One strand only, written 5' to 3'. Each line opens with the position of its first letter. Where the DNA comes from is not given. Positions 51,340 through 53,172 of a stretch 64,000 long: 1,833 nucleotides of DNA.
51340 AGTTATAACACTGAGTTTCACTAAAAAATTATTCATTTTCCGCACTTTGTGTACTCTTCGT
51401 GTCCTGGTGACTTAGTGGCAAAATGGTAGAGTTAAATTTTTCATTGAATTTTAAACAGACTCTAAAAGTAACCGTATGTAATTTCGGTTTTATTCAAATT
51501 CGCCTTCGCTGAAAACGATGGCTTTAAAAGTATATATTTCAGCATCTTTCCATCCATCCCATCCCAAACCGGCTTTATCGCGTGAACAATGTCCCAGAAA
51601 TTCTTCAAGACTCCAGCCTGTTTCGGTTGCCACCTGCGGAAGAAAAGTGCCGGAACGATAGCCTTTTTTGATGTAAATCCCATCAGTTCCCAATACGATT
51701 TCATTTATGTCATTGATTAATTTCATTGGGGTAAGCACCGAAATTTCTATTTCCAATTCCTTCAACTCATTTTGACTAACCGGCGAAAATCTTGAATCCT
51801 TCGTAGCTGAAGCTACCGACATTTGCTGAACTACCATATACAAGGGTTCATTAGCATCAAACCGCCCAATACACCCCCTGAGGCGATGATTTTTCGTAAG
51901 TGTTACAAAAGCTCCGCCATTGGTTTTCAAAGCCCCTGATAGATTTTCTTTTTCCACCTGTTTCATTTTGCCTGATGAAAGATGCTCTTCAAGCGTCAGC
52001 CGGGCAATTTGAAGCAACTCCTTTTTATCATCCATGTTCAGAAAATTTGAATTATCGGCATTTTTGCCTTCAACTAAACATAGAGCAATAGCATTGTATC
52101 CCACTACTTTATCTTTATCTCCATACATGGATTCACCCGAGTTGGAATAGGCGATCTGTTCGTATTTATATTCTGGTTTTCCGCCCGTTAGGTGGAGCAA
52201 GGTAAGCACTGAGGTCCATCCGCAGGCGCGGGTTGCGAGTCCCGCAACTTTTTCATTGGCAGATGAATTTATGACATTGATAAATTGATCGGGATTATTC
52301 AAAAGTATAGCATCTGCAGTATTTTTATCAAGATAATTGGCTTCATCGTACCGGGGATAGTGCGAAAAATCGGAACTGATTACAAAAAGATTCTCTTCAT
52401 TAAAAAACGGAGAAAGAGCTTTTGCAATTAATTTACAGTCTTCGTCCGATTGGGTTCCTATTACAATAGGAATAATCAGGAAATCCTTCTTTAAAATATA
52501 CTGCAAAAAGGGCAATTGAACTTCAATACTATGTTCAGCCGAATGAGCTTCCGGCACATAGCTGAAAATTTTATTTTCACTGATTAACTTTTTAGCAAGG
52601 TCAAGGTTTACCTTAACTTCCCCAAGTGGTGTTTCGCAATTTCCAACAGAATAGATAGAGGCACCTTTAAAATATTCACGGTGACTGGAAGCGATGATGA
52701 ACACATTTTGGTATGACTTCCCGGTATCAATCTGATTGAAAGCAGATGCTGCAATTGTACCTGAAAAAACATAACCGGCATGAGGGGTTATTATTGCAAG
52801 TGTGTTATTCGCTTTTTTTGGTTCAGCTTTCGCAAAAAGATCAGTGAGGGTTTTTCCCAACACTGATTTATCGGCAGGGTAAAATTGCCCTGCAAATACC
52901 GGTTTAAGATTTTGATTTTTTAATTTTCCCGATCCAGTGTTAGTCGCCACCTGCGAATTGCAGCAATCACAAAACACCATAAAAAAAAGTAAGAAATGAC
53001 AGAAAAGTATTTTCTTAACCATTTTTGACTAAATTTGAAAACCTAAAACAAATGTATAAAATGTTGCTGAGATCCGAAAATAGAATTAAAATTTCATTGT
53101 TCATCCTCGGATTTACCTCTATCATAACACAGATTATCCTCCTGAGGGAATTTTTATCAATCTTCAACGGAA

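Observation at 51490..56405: AmmeMemoRadiSam-type locus that appears to be exported and is wired to a spermidine-synthase-like membrane protein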

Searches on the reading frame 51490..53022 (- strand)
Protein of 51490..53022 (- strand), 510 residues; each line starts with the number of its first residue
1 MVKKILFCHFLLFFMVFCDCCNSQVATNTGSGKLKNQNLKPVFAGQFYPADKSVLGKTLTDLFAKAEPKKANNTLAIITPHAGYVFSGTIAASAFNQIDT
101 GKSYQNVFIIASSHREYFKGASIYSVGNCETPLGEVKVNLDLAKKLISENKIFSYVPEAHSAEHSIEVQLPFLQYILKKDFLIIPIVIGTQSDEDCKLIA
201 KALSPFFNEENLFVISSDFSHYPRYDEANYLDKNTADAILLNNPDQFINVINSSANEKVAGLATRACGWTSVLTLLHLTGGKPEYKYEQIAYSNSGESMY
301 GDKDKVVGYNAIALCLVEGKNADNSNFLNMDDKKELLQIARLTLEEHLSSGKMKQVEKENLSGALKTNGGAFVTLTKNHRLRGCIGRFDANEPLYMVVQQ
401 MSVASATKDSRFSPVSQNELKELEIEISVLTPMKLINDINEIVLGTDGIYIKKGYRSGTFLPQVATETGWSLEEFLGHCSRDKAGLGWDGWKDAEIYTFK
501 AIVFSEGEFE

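Call 3: search_protein_families(library=ncbifam, proteins=[window:51490-53022:-], max_evalue=0.01)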
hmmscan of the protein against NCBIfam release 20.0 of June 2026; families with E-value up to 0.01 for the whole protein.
window:51490-53022:- (510 aa): 5 families
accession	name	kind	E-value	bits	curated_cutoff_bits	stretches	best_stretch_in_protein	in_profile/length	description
TIGR04336.1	AmmeMemoSam_B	hypoth_equivalog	3.5e-70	236.3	26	1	40-313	2-269/270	AmmeMemoRadiSam system protein B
NF001987.0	PRK00782.1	equivalog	1.7e-57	194.7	295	1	40-314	4-265/267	MEMO1 family protein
TIGR04335.1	AmmeMemoSam_A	hypoth_equivalog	6.2e-49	165.7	99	1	335-504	2-175/175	AmmeMemoRadiSam system protein A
NF002000.0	PRK00801.1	equivalog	6.8e-41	139.6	273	1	329-507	5-187/201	hypothetical protein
TIGR00296.1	TIGR00296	hypoth_equivalog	1.8e-40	138.8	91.05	1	328-508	4-192/200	TIGR00296 family protein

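Call 4: search_protein_families(library=pfam, proteins=[window:51490-53022:-], max_evalue=0.01)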
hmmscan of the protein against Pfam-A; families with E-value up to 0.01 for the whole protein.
window:51490-53022:- (510 aa): 2 families
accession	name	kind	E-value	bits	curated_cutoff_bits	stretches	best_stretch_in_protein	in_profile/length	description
PF01875.22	Memo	-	7.8e-59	199.5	27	1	41-311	2-267/269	Memo-like protein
PF01871.22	AMMECR1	-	1.3e-50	171.6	25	1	337-504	1-168/168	AMMECR1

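Call 69: list_cluster_members(proteins=[P0001, P0121, window:51493-53022:-])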
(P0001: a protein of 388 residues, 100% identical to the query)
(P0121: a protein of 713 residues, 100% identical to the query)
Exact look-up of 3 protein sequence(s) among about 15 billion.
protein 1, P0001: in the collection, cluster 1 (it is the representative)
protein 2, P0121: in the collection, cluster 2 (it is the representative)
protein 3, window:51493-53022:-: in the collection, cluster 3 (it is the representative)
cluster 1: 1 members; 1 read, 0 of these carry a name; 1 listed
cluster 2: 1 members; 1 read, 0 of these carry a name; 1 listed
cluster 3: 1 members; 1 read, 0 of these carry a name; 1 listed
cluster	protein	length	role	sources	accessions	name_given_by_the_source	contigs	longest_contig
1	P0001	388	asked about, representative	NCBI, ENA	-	-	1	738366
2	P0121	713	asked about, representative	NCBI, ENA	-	-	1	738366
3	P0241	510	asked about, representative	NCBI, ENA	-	-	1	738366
